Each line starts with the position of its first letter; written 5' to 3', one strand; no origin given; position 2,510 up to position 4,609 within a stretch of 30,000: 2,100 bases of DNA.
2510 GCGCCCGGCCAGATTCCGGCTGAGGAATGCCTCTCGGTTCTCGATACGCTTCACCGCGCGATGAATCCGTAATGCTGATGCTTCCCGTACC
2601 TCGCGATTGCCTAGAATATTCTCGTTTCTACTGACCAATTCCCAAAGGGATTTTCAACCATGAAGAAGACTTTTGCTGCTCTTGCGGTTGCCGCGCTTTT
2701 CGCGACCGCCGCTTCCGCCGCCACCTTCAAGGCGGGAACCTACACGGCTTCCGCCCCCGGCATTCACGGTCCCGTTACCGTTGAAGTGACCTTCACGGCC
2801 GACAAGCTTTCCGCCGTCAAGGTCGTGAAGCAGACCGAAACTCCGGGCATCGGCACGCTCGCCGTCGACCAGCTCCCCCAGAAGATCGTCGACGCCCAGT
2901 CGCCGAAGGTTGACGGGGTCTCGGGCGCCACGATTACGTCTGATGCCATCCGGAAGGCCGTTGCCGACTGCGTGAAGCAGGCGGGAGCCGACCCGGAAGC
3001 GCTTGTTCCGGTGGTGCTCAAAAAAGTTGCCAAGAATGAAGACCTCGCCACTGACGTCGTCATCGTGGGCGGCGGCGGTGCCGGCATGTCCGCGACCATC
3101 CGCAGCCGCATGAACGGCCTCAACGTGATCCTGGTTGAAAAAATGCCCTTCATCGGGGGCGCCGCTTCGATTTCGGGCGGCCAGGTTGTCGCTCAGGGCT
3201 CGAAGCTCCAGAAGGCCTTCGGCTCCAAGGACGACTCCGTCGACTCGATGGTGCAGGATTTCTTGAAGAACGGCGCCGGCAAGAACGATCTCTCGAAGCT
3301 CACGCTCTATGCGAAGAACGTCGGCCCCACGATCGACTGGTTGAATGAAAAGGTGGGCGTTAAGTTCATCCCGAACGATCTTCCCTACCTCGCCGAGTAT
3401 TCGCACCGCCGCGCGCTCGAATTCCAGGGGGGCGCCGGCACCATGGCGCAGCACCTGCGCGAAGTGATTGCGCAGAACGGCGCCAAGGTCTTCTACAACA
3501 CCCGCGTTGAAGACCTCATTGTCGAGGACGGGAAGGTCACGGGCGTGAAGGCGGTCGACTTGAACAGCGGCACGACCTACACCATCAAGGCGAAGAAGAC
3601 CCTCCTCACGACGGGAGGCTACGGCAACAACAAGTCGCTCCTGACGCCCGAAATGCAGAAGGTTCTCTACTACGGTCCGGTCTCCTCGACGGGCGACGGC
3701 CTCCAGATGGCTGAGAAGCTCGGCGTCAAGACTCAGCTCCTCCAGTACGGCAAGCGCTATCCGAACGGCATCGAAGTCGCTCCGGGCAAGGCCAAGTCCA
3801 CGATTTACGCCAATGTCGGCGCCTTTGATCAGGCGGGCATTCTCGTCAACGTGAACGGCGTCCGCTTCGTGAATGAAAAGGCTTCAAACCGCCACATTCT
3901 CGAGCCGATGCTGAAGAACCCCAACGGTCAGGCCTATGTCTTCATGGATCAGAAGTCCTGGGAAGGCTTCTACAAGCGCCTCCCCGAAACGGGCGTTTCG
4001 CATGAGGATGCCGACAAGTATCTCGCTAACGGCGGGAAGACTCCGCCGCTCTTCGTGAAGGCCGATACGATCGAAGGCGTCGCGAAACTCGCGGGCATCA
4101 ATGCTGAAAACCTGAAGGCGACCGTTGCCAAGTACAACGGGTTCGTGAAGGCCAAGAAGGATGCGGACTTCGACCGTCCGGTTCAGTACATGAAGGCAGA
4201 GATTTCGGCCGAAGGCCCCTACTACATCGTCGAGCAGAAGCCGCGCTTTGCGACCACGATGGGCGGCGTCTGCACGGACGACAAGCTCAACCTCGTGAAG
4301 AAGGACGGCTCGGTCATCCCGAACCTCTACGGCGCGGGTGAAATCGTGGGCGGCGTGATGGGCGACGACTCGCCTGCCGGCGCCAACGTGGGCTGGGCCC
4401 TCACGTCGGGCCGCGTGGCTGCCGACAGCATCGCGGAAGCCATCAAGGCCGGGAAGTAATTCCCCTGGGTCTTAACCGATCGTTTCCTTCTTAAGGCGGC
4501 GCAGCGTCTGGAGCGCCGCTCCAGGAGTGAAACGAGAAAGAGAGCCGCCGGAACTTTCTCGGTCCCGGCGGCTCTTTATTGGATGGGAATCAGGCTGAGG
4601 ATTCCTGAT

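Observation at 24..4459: Candidate periplasmic dehydroquinate/dehydroshikimate-linked flavin-reductase module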

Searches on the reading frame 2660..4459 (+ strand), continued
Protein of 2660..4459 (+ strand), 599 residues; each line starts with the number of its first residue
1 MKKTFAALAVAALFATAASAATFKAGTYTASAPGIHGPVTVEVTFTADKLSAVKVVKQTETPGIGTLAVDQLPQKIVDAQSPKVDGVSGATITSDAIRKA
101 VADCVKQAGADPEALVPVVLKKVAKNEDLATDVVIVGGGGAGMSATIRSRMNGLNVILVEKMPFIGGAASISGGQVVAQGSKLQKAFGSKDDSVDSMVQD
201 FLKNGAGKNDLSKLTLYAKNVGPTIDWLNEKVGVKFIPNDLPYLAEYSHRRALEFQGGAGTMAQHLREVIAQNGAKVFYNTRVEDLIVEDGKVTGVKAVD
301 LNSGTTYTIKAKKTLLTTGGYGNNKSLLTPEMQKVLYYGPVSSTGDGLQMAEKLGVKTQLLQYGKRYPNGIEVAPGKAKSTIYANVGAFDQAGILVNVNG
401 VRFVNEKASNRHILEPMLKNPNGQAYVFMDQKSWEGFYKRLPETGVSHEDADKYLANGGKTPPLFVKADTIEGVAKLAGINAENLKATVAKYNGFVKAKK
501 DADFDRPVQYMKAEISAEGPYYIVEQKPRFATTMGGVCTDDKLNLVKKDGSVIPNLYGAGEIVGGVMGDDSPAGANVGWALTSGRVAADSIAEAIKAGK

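Call 51: find_encoding_contigs(protein=P0209, flank=10000, max_places=2)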
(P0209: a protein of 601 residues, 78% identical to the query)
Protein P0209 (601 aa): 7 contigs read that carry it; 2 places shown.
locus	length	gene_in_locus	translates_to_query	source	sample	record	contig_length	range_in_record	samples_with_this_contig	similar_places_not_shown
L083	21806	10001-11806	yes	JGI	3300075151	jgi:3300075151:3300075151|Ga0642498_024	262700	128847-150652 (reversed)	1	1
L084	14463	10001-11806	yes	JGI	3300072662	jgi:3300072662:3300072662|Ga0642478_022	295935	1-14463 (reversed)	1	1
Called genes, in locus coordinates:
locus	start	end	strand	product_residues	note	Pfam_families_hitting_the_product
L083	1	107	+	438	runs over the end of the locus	PF00149:Metallophos, PF12320:SbcD_C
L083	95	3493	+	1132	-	PF02463:SMC_N, PF13476:AAA_23, PF13555:AAA_29 (weak), PF13558:SbcC_Walker_B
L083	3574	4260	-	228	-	PF00702:Hydrolase, PF12710:HAD, PF13419:HAD_2, PF13242:Hydrolase_like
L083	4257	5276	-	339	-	PF01479:S4 (weak), PF00849:PseudoU_synth_2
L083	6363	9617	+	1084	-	PF00575:S1, PF10150:RNase_E_G, PF20833:RNase_E_G_Thio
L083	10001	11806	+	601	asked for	PF04205:FMN_bind, PF00890:FAD_binding_2, PF01266:DAO, PF03486:HI0933_like, PF07992:Pyr_redox_2 (weak), PF12831:FAD_oxidored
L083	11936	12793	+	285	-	PF00749:tRNA-synt_1c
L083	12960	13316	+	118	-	PF14522:Cytochrome_C7 (faint), PF14537:Cytochrom_c3_2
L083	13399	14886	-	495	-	PF00206:Lyase_1, PF14698:ASL_C2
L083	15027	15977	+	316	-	PF00126:HTH_1, PF03466:LysR_substrate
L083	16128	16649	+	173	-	PF13609:Porin_4, PF00267:Porin_1 (weak)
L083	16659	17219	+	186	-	PF13609:Porin_4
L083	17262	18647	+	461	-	PF03606:DcuC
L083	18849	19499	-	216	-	-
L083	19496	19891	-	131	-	PF05656:DUF805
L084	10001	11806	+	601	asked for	PF04205:FMN_bind, PF00890:FAD_binding_2, PF01266:DAO, PF03486:HI0933_like, PF07992:Pyr_redox_2 (weak), PF12831:FAD_oxidored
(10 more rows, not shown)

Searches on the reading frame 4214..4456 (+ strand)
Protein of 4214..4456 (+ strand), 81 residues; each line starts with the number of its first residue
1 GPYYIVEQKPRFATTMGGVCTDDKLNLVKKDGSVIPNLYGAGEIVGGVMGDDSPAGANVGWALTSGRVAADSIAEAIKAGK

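Call 37: search_solved_structures(query=window:4214-4456:+, max_evalue=1, show_alignments=5)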
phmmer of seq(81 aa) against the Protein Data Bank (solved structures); distinct sequences matched with E-value up to 1: 32.
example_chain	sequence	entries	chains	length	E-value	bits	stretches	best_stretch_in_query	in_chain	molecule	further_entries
1m64_A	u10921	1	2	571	6.4e-11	45.4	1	1-76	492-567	flavocytochrome c3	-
1e39_A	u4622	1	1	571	6.9e-11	45.3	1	1-76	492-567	FUMARATE REDUCTASE FLAVOPROTEIN SUBUNIT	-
1kss_A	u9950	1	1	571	7.2e-11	45.2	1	1-76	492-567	flavocytochrome c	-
1jrz_A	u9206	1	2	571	7.6e-11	45.1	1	1-76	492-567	FLAVOCYTOCHROME C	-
1lj1_A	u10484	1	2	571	1.2e-10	44.4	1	1-76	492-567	flavocytochrome c3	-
1p2e_A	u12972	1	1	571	1.2e-10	44.4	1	1-76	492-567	flavocytochrome c3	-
1p2h_A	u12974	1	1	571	1.2e-10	44.4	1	1-76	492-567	flavocytochrome c3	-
1q9i_A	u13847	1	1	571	1.2e-10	44.4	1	1-76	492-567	flavocytochrome c3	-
1qjd_A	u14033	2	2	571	1.2e-10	44.4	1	1-76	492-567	FLAVOCYTOCHROME C3 | Fumarate reductase flavoprotein subunit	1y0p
2b7r_A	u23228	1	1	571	1.2e-10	44.4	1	1-76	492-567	Fumarate reductase flavoprotein subunit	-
2b7s_A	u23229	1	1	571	1.2e-10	44.4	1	1-76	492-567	Fumarate reductase flavoprotein subunit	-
1jrx_A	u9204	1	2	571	1.2e-10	44.4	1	1-76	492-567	FLAVOCYTOCHROME C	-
1jry_A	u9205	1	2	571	1.2e-10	44.4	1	1-76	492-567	FLAVOCYTOCHROME C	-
1ksu_A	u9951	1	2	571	1.3e-10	44.3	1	1-76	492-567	flavocytochrome c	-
1d4c_A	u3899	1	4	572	3.2e-08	36.8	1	2-76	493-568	FLAVOCYTOCHROME C FUMARATE REDUCTASE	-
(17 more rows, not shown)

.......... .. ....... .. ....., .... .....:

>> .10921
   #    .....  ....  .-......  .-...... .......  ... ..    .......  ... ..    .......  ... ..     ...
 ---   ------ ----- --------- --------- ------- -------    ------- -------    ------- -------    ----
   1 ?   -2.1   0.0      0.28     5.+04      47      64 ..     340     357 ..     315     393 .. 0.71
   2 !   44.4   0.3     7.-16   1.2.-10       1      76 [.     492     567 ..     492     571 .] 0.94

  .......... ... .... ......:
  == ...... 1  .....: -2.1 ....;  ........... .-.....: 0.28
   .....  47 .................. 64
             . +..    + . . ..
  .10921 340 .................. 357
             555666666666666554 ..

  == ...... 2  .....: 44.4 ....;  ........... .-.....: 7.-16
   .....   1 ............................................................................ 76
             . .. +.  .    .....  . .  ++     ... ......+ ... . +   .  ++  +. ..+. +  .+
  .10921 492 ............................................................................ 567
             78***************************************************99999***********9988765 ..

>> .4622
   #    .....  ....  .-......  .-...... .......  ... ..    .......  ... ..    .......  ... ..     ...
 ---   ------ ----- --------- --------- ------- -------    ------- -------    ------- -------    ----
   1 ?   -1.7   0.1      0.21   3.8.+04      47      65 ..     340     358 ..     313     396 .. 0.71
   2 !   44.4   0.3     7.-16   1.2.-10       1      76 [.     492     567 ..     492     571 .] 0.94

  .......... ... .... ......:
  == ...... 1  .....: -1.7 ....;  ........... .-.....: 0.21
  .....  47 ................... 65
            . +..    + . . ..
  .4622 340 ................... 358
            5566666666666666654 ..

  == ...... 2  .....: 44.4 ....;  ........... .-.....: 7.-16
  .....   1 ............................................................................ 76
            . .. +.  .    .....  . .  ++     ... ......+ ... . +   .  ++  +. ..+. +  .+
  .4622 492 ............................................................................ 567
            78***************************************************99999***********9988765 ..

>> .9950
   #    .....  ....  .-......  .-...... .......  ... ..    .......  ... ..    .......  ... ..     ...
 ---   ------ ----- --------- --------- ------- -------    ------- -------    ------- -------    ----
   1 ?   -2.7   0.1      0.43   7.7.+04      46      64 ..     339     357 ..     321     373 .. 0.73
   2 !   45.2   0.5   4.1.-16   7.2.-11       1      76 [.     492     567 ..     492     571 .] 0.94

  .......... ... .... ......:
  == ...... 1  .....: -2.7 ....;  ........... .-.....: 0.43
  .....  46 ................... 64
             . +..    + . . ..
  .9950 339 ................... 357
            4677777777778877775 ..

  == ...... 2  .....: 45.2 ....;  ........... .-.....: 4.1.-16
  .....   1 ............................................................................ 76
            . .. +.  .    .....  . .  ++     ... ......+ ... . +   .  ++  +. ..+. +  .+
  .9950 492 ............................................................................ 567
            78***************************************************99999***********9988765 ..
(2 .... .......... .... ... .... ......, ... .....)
